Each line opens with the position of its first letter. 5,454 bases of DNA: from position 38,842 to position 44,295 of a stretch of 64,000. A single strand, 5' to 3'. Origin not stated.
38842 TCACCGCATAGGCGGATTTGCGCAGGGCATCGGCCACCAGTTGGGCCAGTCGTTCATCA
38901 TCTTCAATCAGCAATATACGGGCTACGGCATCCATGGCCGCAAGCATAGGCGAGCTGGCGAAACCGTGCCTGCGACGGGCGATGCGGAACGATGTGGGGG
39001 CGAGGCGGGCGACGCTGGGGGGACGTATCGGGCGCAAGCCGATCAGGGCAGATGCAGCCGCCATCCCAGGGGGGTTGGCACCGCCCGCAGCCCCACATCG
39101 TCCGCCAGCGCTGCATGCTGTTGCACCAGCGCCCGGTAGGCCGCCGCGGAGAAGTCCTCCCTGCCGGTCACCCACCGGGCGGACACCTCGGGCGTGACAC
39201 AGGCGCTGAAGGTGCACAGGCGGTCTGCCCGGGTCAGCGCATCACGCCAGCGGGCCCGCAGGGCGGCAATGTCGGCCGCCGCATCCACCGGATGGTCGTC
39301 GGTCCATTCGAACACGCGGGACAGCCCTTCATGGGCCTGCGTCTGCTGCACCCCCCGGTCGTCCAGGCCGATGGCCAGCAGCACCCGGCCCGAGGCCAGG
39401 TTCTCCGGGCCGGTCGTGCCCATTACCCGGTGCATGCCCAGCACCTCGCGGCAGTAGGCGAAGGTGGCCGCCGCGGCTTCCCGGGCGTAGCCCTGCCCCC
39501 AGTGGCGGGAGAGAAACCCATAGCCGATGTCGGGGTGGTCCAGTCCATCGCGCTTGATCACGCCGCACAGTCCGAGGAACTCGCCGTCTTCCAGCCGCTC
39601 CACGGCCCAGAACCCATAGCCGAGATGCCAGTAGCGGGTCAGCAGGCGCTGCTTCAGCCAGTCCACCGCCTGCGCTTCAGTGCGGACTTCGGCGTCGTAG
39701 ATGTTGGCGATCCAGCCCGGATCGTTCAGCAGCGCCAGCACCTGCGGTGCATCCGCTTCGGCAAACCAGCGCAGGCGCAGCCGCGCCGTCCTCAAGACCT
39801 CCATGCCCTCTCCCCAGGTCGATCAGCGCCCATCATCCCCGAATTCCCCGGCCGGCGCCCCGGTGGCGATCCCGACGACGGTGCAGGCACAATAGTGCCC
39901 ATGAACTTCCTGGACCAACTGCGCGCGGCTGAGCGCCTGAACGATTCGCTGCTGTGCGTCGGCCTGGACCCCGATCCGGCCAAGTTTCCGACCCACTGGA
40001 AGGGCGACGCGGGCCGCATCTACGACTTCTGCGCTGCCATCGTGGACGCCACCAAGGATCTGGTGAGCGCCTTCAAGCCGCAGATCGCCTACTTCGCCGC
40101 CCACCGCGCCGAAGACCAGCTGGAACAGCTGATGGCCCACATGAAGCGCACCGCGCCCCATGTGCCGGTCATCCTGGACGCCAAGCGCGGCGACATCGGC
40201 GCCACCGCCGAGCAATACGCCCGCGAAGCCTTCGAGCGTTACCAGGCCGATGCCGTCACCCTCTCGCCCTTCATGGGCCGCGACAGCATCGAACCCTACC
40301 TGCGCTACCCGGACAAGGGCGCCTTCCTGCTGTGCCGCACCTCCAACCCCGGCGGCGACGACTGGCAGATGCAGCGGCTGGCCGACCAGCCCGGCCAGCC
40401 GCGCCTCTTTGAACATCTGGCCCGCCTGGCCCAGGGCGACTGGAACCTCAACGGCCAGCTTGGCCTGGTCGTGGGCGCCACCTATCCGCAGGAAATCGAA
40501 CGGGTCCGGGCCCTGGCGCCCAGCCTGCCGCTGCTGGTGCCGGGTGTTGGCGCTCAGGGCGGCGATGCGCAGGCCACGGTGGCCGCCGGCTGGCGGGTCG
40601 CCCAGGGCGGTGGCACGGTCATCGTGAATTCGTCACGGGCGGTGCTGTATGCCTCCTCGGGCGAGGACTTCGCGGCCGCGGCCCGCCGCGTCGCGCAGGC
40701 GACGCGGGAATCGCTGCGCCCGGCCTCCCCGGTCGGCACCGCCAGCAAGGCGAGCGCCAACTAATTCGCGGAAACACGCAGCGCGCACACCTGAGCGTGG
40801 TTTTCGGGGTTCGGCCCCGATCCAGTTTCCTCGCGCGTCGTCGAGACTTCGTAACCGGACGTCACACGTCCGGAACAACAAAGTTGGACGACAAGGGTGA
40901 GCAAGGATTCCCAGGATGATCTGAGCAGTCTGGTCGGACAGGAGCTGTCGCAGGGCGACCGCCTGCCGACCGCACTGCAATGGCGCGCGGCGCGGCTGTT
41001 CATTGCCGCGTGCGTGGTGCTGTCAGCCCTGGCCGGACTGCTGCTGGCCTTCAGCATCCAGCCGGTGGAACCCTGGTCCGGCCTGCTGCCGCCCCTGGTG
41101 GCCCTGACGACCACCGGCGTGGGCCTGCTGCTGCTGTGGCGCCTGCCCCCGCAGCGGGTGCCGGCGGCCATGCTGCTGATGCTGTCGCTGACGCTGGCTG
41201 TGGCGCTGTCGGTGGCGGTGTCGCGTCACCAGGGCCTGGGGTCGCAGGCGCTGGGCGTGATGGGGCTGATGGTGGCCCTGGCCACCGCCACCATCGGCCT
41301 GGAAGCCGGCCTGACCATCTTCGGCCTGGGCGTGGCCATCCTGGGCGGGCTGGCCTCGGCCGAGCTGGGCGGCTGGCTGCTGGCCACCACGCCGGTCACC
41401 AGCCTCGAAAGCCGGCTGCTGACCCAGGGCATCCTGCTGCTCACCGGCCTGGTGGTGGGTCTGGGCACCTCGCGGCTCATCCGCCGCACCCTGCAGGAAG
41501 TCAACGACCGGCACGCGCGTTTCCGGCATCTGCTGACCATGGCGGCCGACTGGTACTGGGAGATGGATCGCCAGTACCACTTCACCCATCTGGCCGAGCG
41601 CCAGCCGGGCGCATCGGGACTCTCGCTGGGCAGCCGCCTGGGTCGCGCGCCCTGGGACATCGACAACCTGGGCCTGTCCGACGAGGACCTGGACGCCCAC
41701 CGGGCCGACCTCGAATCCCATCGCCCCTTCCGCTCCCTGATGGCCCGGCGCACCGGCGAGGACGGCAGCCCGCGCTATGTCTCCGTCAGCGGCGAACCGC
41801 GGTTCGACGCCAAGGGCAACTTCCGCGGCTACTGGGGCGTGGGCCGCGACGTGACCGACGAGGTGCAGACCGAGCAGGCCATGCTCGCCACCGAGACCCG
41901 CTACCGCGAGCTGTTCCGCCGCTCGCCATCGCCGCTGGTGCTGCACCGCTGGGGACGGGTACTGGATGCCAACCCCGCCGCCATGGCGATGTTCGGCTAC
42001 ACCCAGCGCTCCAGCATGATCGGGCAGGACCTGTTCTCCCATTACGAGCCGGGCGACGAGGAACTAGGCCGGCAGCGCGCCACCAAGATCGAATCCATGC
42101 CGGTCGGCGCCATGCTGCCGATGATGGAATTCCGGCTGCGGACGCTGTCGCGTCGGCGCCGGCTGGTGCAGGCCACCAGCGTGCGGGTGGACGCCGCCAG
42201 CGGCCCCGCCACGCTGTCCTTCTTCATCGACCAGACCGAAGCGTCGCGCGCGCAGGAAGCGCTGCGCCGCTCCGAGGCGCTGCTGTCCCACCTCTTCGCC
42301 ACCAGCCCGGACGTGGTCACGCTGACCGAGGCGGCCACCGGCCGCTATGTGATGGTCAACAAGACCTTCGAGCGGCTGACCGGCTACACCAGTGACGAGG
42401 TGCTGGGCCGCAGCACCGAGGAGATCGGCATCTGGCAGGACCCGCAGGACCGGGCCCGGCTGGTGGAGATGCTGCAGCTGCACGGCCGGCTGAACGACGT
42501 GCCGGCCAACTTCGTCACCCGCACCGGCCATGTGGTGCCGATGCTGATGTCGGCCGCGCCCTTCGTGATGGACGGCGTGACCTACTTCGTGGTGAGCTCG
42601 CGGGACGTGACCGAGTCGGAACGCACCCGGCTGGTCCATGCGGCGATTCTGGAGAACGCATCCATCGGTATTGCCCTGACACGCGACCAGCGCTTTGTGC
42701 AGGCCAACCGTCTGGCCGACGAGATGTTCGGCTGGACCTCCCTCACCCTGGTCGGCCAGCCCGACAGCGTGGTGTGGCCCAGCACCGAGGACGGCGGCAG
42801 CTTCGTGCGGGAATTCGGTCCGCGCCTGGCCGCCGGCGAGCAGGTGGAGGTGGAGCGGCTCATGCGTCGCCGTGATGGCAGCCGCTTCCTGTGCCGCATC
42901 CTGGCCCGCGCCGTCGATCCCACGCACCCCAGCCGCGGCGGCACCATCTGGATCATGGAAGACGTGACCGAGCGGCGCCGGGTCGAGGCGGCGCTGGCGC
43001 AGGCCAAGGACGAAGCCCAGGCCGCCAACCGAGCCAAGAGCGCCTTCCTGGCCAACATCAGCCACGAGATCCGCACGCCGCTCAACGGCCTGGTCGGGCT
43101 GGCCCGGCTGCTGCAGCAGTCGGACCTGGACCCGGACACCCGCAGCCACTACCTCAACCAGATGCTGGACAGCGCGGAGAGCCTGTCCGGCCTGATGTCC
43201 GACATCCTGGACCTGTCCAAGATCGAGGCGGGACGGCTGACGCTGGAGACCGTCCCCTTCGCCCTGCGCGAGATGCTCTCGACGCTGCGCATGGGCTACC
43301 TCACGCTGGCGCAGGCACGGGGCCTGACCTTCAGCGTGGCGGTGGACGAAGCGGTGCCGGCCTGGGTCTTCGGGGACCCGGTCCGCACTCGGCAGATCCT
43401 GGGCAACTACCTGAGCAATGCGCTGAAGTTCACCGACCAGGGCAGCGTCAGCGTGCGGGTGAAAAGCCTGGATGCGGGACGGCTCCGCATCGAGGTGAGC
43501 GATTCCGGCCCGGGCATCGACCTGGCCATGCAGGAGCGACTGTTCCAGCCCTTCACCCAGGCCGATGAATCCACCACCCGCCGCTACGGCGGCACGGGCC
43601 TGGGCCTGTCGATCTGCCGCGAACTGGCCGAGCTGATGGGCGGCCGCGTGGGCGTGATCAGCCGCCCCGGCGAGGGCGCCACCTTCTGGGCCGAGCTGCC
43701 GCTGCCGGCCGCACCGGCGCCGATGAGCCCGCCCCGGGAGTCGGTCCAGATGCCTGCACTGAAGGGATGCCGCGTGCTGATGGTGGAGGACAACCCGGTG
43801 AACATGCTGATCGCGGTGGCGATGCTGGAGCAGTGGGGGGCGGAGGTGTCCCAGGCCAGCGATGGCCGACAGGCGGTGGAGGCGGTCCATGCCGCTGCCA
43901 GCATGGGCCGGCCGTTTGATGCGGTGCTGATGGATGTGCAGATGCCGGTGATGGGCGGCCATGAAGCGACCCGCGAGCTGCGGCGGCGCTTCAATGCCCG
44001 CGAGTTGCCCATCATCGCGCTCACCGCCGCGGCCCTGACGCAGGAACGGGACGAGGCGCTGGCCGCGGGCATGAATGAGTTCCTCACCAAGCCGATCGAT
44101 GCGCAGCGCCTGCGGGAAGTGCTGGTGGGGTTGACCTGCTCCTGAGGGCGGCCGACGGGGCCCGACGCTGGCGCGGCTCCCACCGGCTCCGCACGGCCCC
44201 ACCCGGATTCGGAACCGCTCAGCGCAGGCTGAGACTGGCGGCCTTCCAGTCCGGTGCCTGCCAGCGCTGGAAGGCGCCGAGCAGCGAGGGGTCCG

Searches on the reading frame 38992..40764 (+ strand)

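Call 73: search_protein_families(library=pfam, proteins=[window:38992-40764:+], max_evalue=0.00001)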
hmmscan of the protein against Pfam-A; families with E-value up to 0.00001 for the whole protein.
window:38992-40764:+ (590 aa): 1 family
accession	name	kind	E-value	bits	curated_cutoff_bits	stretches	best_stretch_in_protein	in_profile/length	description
PF00215.30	OMPdecase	-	5.4e-29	102.1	27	1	320-556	2-213/221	Orotidine 5'-phosphate decarboxylase / HUMPS family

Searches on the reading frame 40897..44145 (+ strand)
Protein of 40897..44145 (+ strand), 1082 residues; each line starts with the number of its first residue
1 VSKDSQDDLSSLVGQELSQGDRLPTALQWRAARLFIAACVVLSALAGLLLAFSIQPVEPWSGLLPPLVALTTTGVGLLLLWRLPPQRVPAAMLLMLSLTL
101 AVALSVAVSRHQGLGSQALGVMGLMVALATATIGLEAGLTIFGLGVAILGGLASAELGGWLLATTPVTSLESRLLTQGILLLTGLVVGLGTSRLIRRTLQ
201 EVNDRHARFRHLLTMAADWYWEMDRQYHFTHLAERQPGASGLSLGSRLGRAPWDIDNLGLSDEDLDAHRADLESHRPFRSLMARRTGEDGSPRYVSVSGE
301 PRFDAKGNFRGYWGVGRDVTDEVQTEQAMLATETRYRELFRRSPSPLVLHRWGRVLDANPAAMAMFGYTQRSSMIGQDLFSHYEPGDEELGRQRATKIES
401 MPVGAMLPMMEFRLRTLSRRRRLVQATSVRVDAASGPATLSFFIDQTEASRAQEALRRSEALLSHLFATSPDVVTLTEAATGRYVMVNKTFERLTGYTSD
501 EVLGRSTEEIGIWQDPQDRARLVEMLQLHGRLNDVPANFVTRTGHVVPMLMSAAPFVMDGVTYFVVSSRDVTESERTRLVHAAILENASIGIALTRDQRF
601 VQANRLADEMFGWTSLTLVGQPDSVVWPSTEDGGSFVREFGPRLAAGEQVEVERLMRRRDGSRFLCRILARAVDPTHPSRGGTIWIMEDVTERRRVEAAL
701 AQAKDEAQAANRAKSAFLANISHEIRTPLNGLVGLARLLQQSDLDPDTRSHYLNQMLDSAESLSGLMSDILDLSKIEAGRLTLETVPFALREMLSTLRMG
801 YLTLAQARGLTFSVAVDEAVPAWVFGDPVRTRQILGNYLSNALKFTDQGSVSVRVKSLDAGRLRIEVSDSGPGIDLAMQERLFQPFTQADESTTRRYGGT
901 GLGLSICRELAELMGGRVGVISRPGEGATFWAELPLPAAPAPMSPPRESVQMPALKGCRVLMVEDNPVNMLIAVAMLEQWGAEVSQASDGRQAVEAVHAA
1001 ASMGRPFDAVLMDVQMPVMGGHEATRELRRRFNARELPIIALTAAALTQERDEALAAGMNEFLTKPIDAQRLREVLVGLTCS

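Call 73: search_protein_families(library=pfam, proteins=[window:40897-44145:+], max_evalue=0.00001)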
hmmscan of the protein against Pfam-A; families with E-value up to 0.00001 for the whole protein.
window:40897-44145:+ (1082 aa): 8 families
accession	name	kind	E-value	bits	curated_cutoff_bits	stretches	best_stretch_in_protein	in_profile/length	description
PF13426.13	PAS_9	-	9.7e-33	113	27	2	478-573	7-103/103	PAS domain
PF02518.31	HATPase_c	-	8.3e-32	110.4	26.4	1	826-937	1-110/111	Histidine kinase-, DNA gyrase B-, and HSP90-like ATPase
PF00989.32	PAS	-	1.1e-25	90.2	22.6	1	463-571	3-113/113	PAS fold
PF00072.30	Response_reg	-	1.2e-24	87.1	30.2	1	960-1075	1-109/111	Response regulator receiver domain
PF13188.13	PAS_8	-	2.2e-21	75.4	21.8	1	335-389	2-56/65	PAS domain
PF08448.16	PAS_4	-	4e-21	75.7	23.1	1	593-695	10-110/110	PAS fold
PF00512.31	HisKA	-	1.8e-19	70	26.9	1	713-779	1-66/66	His Kinase A (phospho-acceptor) domain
PF08447.18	PAS_3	-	5.5e-08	33.4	25.6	0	485-559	2-79/89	PAS fold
